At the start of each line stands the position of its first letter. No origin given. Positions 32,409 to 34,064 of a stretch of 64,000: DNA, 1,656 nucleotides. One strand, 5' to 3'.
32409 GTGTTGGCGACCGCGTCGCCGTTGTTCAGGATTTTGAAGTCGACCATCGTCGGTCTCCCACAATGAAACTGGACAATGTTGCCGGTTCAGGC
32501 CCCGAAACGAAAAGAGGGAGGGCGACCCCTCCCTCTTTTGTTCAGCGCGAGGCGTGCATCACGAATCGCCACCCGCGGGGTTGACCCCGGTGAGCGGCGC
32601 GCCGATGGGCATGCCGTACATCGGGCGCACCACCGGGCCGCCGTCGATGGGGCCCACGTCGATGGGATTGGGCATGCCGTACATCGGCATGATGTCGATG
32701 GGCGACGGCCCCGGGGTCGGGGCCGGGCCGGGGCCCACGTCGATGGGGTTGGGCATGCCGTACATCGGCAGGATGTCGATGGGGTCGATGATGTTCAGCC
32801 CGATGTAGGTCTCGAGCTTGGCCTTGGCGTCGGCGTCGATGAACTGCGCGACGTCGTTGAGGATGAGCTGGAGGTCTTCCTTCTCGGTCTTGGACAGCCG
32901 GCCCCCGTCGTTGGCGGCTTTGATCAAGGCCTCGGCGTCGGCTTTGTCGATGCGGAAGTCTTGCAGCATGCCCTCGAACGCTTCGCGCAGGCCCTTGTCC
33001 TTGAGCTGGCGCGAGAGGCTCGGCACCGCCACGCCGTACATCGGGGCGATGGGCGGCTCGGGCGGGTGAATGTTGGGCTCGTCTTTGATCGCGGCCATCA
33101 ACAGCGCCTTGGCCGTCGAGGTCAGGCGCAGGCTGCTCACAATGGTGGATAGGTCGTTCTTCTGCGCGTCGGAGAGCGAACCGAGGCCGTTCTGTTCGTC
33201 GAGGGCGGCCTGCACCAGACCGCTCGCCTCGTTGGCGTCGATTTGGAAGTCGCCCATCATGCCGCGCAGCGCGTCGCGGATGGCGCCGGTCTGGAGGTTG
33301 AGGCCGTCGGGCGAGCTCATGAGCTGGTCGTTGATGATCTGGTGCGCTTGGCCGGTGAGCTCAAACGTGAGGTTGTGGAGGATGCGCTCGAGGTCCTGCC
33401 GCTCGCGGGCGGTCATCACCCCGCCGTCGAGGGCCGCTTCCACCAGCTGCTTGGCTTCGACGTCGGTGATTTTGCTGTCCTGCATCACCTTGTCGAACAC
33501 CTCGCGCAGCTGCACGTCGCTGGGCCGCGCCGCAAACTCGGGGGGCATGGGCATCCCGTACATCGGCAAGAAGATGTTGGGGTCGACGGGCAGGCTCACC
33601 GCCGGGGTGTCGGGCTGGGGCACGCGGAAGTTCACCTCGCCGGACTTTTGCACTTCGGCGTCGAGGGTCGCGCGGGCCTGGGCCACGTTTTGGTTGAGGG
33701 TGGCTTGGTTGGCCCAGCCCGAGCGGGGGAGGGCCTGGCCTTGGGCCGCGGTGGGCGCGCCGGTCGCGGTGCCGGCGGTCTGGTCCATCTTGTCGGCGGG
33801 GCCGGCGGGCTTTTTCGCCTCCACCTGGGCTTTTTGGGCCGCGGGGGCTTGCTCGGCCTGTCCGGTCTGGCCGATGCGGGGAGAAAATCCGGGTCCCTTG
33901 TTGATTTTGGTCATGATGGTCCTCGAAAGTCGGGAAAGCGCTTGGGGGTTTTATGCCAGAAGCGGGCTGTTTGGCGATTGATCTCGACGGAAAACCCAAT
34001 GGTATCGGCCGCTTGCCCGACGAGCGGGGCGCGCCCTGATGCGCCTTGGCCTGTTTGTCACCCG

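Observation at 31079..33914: A radical SAM/SPASM enzyme is encoded directly downstream of a repeat protein carrying five P-M-Y-G-(M/V)-P motifs, suggesting an undescribed multi-core rSAM substrate system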

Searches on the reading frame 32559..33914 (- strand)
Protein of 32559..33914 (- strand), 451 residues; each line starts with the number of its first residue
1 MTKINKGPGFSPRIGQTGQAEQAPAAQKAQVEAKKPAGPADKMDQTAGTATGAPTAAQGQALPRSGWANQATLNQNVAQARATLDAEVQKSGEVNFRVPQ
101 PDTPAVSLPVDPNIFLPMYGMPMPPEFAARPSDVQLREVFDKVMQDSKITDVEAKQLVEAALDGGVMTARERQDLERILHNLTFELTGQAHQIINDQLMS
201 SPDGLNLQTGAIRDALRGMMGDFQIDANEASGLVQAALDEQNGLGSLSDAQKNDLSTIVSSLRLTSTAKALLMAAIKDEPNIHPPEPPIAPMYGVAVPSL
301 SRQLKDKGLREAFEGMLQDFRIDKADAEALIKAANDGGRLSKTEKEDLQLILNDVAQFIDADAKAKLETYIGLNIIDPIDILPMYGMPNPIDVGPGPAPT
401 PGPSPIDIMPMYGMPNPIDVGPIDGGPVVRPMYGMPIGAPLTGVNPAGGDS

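Call 5: search_protein_families(library=ncbifam, proteins=[window:32559-33914:-], max_evalue=0.01)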
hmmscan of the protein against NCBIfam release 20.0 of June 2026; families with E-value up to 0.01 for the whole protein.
window:32559-33914:- (451 aa): 0 families

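Call 6: search_protein_families(library=pfam, proteins=[window:32559-33914:-], max_evalue=0.01)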
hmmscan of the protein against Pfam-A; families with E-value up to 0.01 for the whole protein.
window:32559-33914:- (451 aa): 0 families

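Call 20: find_homologous_proteins(query=window:32559-33914:-)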
Query window:32559-33914:- (451 aa): 4 proteins with E <= 0.001 among 8000 candidates.
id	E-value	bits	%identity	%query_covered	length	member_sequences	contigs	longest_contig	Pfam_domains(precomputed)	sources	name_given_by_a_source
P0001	3.7e-292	987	100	100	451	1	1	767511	-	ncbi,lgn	-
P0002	1.3e-95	339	48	85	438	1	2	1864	-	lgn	-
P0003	5.6e-90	321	54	73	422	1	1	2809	-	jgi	-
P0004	3.0e-42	163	30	83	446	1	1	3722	-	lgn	-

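Call 23: find_encoding_contigs(protein=P0004, flank=5000, max_places=3)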
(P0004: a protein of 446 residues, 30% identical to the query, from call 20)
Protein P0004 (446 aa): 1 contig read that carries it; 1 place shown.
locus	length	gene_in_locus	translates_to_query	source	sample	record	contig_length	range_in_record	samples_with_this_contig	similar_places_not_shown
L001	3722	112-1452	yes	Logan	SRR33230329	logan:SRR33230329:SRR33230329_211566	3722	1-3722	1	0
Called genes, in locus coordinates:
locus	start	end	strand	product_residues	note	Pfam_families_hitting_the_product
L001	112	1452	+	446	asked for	-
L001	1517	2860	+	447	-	PF04055:Radical_SAM, PF13186:SPASM (faint)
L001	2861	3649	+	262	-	-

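Call 24: find_encoding_contigs(protein=P0003, flank=5000, max_places=3)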
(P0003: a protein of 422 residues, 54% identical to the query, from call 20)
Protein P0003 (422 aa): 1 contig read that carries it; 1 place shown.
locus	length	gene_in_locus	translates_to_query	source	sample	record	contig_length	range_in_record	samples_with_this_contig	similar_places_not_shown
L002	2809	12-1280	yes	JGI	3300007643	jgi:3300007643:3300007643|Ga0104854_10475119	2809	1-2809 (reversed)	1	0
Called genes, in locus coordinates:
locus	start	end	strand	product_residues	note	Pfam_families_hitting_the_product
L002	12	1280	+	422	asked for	-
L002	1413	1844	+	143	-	-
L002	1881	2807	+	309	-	?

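Call 25: find_encoding_contigs(protein=P0002, flank=5000, max_places=3)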
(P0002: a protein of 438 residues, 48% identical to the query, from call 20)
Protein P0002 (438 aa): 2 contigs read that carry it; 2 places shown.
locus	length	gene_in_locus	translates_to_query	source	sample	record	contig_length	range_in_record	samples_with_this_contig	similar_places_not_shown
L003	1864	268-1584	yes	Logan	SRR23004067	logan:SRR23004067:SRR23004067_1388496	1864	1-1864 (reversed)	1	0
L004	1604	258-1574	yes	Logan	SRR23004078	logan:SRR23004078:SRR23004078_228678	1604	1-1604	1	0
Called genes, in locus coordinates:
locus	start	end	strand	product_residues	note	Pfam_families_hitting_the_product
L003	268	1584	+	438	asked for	-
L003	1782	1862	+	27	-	?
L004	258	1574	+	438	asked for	-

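Call 29: list_cluster_members(proteins=[P0001, P0005])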
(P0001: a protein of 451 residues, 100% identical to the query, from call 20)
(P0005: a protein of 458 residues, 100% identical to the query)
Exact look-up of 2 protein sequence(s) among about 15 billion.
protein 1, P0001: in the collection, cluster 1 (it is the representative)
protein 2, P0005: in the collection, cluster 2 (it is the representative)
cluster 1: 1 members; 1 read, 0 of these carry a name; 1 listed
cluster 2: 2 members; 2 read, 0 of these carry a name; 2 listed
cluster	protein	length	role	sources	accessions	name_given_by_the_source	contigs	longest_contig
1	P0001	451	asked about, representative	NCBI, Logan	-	-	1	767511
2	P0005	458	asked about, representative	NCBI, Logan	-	-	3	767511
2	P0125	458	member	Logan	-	-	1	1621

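Call 41: search_protein_families(library=ncbifam, proteins=[L002:1413-1844:+, L001:2861-3649:+], max_evalue=1)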
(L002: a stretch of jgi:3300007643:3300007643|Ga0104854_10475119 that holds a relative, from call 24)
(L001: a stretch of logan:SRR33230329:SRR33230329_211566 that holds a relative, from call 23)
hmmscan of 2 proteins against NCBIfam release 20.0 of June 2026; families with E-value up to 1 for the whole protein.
L002:1413-1844:+ (143 aa): 0 families

L001:2861-3649:+ (262 aa): 0 families

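Call 42: search_protein_families(library=pfam, proteins=[window:32559-33914:-, L001:112-1452:+, L002:1413-1844:+, L001:2861-3649:+], max_evalue=10)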
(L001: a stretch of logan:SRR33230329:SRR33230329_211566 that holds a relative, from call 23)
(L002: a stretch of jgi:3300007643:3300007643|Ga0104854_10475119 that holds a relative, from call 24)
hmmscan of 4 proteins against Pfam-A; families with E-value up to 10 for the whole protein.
window:32559-33914:- (451 aa): 4 families
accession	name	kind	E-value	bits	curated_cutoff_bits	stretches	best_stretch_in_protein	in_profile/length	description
PF24957.1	DrmE_C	-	0.034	14.3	27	1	147-196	107-156/181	DISARM protein DrmE, C-terminal domain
PF22694.1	CtpB_N-like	-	0.1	13.5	27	0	143-167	47-71/85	Activating protease CtpB N-terminal domain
PF09317.16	ACDH_C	-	0.11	12.6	25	1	137-178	230-271/284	Acyl-CoA dehydrogenase, C-terminal, bacterial type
PF17727.6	CtsR_C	-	0.27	11.9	23.8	1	147-184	15-52/72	CtsR C-terminal dimerization domain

L001:112-1452:+ (446 aa): 10 families
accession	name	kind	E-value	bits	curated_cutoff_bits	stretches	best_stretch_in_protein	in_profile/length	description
PF07063.19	HGLS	-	0.00039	20.3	25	1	102-147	118-163/386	2-oxoadipate dioxygenase/decarboxylase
PF22144.1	Fungal_virus_P2_C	-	0.00039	19.8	26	1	117-175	195-250/456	Fungal virus Capsid protein, C-terminal domain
PF09476.15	Pilus_CpaD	-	0.0071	16.6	31.1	0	213-246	30-65/200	Pilus biogenesis CpaD protein (pilus_cpaD)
PF09098.15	Dehyd-heme_bind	-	0.011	15.8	25.2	1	294-355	39-102/167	Quinohemoprotein amine dehydrogenase A, alpha subunit, haem binding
PF22888.1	FIMAH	-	0.025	15.6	24.8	1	126-174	3-51/81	FIMAH domain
PF05635.17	23S_rRNA_IVP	-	0.14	12.9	33.8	0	125-157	70-102/106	23S rRNA-intervening sequence protein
PF17944.6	Arg_decarbox_C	-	0.19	12.7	23.3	1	223-248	22-44/51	Arginine decarboxylase C-terminal helical extension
PF05099.18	TerB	-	1.1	10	24.4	0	220-244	78-102/118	Tellurite resistance protein TerB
PF23677.1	YnaL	-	3.5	8.1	27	0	268-281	10-23/57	Protein YnaL-like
PF13499.12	EF-hand_7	-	4.6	8.1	30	0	106-138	21-53/67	EF-hand domain pair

L002:1413-1844:+ (143 aa): 1 family
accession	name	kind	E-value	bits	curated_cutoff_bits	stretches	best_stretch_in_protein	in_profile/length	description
PF25056.1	DUF7793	-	0.062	13.8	26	1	93-133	71-110/113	Domain of unknown function (DUF7793)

L001:2861-3649:+ (262 aa): 1 family
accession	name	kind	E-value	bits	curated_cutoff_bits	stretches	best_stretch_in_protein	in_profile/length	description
PF03734.19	YkuD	-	0.00013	23.1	23.4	1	153-245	84-146/146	L,D-transpeptidase catalytic domain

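Call 48: predict_structure(alignment_id=A1)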
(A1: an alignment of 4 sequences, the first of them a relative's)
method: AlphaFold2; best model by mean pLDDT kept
length: 451 residues; sequences in the alignment: 4
mean_pLDDT: 58.3   pTM: 0.28
mean pLDDT of the five models: 58.3, 54.0, 53.2, 50.3, 47.1
residues with pLDDT >= 90: 0; 70-90: 197; 50-70: 60; < 50: 194
segments of 3 or more residues with pLDDT < 50: 1-68, 91-121, 280-296, 374-451
pLDDT, mean of each block of 10 residues (from residue 1): 34 31 31 34 29 31 43 72 65 38 38 43 65 78 77 81 68 81 75 74 68 72 71 80 70 85 77 75 38 49 81 74 82 70 83 81 81 45 32 35 39 38 36 36 36 39
secondary structure, 60 per line:
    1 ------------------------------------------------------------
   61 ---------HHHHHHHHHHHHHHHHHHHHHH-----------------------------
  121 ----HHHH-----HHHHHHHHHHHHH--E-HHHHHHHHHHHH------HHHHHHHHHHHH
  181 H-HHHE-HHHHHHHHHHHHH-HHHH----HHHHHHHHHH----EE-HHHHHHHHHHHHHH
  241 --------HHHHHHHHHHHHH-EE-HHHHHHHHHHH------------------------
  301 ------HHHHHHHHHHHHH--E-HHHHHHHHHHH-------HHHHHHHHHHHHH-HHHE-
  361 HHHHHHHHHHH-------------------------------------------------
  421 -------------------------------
elements in order: H70-91 H125-128 H134-146 H151-162 H169-181 H188-200 H202-205 H210-219 H227-240 H249-261 H266-276 H307-319 H324-334 H342-354 H361-371

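Call 52: fold_search(model_id=the predicted structure, library=pdb)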
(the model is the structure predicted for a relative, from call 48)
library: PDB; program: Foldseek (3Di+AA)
matches with E <= 10: 167; with E <= 0.001: 0
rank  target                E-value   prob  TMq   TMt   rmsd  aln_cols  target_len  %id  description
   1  2jcd_B                7.3e-01  0.06  0.08  0.11  24.1       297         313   12  Structure of the N-oxygenase AurF from Streptomyces thioluteus (released 2007-09-11)
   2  7yyg                  9.1e-01  0.11  0.12  0.18  16.1       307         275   14  Crystal structure of gatekeeper of type III secretion system in Bordetella BopN (released 2023-03-01)
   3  6gx7_H                9.5e-01  0.18  0.16  0.23  17.0       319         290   11  Tubulin-CopN-alphaRep complex (released 2019-04-24)
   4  7cgk_A                1.0e+00  0.14  0.13  0.16  13.8       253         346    8  Crystal Structure of PUF-8 in Complex with PBE-RNA (released 2021-07-07)
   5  5ayw_D                1.0e+00  0.13  0.13  0.20  17.3       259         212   13  Structure of a membrane complex (released 2016-02-24)
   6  6ny5_B                1.2e+00  0.14  0.13  0.14  17.7       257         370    7  Crystal structure of the PUM-HD domain of S. pombe Puf1 in complex with RNA (released 2019-07-03)
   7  9i05_Xr               1.2e+00  0.09  0.11  0.11  15.8       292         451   13  Cryo-EM structure of the large subunit of the mitochondrial ribosome from Toxoplasma gondii (released 2025-06-11)
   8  7ttc_D                1.6e+00  0.08  0.10  0.19  17.8       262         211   13  BamABCDE bound to substrate EspP (released 2022-03-30)
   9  6rd4_2                1.8e+00  0.09  0.13  0.14  14.8       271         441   14  CryoEM structure of Polytomella F-ATP synthase, Full dimer, composite map (released 2019-07-03)
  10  6yxx_E6               2.0e+00  0.14  0.16  0.17  14.3       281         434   12  State A of the Trypanosoma brucei mitoribosomal large subunit assembly intermediate (released 2020-10-14)
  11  6ny5_A                2.2e+00  0.09  0.13  0.14  16.3       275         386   12  Crystal structure of the PUM-HD domain of S. pombe Puf1 in complex with RNA (released 2019-07-03)
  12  1hve                  2.5e+00  0.06  0.12  0.15  17.2       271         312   11  STRUCTURAL AND ELECTROPHYSIOLOGICAL ANALYSIS OF ANNEXIN V MUTANTS. MUTAGENESIS OF HUMAN ANNEXIN V, AN IN VITRO VOLTAGE-G (released 1995-03-31)
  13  7cgg_A                2.6e+00  0.08  0.13  0.16  14.3       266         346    8  Crystal Structure of PUF-8 in Complex with PBE-RNA (released 2021-07-07)
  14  5nia                  2.7e+00  0.18  0.16  0.13   8.8       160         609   10  Crystal structure of human LTA4H mutant D375N in open conformation (crystal form I) (released 2017-08-23)
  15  8adm_A                2.7e+00  0.03  0.09  0.13  19.7       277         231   14  Ternary complex of 14-3-3 sigma, Usp8pS718 phosphopeptide and small molecule stabilizer (released 2023-04-26)
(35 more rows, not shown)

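Call 68: search_protein_representatives(alignment_id=A1)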
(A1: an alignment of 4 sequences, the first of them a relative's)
Query: 4 sequences, 444 profile positions. Proteins with E-value up to 0.001 (for the whole library): 96; up to 1e-10: 33; up to 1e-30: 6. The best 96 are listed.
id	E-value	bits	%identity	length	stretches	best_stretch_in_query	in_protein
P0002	4.8e-194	661.9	-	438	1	1-398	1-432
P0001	7.6e-192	654.6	-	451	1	1-406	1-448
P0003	1.5e-155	535.0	-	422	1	90-444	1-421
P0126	6.1e-101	355.0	-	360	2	239-443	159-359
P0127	1.1e-88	314.6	-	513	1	31-384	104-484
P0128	5.0e-75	269.6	-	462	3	9-172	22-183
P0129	4.2e-30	121.5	-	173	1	19-163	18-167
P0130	7.5e-28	114.1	-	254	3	273-345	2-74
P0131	1.1e-26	110.3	-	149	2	273-343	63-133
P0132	1.2e-21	93.7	-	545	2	275-348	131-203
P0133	6.7e-21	91.2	-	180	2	273-344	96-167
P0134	5.6e-20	88.2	-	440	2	265-353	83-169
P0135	6.1e-19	84.7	-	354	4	104-161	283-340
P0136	5.1e-18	81.7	-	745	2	265-348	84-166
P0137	7.9e-18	81.1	-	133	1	273-345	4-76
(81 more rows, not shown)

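Call 72: find_encoding_contigs(protein=P0127, flank=8000, max_places=2)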
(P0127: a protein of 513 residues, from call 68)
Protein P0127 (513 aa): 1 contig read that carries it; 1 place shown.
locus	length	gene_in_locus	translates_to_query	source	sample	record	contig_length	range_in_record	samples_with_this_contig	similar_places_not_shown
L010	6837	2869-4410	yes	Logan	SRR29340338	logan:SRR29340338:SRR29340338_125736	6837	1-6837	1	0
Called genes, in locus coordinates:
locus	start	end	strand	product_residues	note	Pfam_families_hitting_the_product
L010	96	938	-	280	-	-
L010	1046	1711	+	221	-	PF07238:PilZ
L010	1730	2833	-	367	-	PF08308:PEGA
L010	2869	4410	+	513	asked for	-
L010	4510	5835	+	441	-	PF04055:Radical_SAM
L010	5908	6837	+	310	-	?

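Call 73: find_encoding_contigs(protein=P0128, flank=8000, max_places=2)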
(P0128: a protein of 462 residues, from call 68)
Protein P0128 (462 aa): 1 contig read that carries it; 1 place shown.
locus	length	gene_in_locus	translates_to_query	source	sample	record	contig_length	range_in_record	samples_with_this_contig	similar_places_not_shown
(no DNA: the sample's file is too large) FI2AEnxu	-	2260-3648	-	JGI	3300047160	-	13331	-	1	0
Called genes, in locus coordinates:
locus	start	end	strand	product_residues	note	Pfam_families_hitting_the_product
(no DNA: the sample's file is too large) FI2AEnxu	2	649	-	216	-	?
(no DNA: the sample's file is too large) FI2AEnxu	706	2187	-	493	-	PF02470:MlaD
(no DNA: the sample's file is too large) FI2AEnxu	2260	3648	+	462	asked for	-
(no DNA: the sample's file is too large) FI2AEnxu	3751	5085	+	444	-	PF13353:Fer4_12 (weak), PF04055:Radical_SAM, PF13186:SPASM (faint)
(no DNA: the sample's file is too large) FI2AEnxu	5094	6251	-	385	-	PF00793:DAHP_synth_1, PF01817:CM_2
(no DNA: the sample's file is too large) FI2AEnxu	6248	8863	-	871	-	PF01136:Peptidase_U32, PF12392:DUF3656, PF01136:Peptidase_U32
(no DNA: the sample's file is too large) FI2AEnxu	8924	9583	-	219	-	PF07719:TPR_2 (faint)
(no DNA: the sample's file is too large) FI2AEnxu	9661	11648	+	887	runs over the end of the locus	PF00128:Alpha-amylase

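Call 76: find_encoding_contigs(protein=P0001, flank=1000, max_places=3)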
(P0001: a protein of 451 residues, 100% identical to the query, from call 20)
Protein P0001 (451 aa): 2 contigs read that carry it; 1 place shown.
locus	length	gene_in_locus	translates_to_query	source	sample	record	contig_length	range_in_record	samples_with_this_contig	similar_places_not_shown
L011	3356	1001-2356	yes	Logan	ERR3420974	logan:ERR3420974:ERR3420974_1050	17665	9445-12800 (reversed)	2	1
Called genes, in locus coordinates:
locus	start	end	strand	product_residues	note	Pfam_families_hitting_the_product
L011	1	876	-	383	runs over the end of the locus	PF13439:Glyco_transf_4, PF13477:Glyco_trans_4_2, PF13579:Glyco_trans_4_4, PF00534:Glycos_transf_1, PF13692:Glyco_trans_1_4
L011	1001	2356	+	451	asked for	-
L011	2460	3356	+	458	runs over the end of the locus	PF04055:Radical_SAM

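Call 77: search_protein_families(library=ncbifam, proteins=[L001:1517-2860:+, L010:4510-5835:+], max_evalue=1e-100)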
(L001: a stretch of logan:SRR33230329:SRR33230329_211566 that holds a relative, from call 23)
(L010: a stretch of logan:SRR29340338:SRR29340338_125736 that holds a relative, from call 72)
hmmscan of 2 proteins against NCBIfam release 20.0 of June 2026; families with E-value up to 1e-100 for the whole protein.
L001:1517-2860:+ (447 aa): 2 families
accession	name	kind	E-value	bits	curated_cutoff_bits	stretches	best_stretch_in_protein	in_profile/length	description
TIGR04103.1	rSAM_nif11_3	equivalog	4.4e-207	687.6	725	1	8-410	1-403/412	nif11-class peptide radical SAM maturase 3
TIGR03913.1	rad_SAM_trio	equivalog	1.3e-115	386.5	591.75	1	13-386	20-389/477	GDL motif peptide-associated radical SAM/SPASM maturase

L010:4510-5835:+ (441 aa): 2 families
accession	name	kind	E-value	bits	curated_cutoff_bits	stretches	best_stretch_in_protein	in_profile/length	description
TIGR04103.1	rSAM_nif11_3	equivalog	1.4e-196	653.1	725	1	30-436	1-405/412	nif11-class peptide radical SAM maturase 3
TIGR03913.1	rad_SAM_trio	equivalog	9.9e-121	403.4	591.75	1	29-411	12-390/477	GDL motif peptide-associated radical SAM/SPASM maturase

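Call 101: find_related_loci(query=A1, collection=metagenome_contigs, flank=10000)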
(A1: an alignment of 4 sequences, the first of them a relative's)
Query A1 (451 aa) in metagenome_contigs; peptide patterns used: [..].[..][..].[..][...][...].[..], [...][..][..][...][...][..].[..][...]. (x = any residue, [..] = any of these).
600 stretches matched a pattern, but none encodes a relative of the query by tblastn (E <= 1e-3).

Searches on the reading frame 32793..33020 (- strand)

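Call 42: search_protein_families(library=pfam, proteins=[window:32793-33020:-], max_evalue=10)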
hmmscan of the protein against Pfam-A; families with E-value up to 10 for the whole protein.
seq(76 aa): 1 family
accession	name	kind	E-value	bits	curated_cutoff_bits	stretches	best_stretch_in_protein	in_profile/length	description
PF23202.1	PAH_ZNF598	-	0.03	15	25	1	10-67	20-74/83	ZNF598 PAH domain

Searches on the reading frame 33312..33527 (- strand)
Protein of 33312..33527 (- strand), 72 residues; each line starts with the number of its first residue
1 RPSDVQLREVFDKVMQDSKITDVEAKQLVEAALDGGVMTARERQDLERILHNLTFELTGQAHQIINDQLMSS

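Call 42: search_protein_families(library=pfam, proteins=[window:33312-33527:-], max_evalue=10)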
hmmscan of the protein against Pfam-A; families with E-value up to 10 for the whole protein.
seq(72 aa): 2 families
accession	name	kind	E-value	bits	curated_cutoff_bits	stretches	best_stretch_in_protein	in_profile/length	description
PF24957.1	DrmE_C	-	0.0013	19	27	1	10-67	101-156/181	DISARM protein DrmE, C-terminal domain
PF17727.6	CtsR_C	-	0.069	13.8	23.8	1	18-56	15-53/72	CtsR C-terminal dimerization domain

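Call 99: search_solved_structures(query=A2, max_evalue=1)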
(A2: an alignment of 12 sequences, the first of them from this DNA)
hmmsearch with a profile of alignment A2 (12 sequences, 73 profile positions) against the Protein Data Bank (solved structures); distinct sequences matched with E-value up to 1: 11.
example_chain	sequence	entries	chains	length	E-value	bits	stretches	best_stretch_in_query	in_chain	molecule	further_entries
9ga5_A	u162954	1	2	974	0.0093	18.9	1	27-71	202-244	UvrABC system protein A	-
3zqj_A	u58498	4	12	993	0.0096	18.9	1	27-71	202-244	UVRABC SYSTEM PROTEIN A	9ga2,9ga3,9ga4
1go3_F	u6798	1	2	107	0.098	15.7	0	19-32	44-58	DNA-DIRECTED RNA POLYMERASE SUBUNIT F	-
1we1_A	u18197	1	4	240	0.25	14.3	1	6-40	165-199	Heme oxygenase 1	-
4v6w_AT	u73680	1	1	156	0.32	14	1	23-64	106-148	40S ribosomal protein S19a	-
9bh5_AT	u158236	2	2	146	0.34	14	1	34-55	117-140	Small ribosomal subunit protein eS19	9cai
8yp3_A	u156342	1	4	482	0.4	13.7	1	14-54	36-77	UDP-N-acetylglucosamine diphosphorylase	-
6xu6_AT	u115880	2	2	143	0.42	13.6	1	23-64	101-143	40S ribosomal protein S19a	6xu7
3a8r_A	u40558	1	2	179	0.69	13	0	5-46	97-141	Putative uncharacterized protein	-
8fwb_U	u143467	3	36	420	0.91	12.6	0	36-53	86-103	Portal protein, gp7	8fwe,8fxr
9ow2_A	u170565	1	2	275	1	12.4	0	5-36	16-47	Exported protein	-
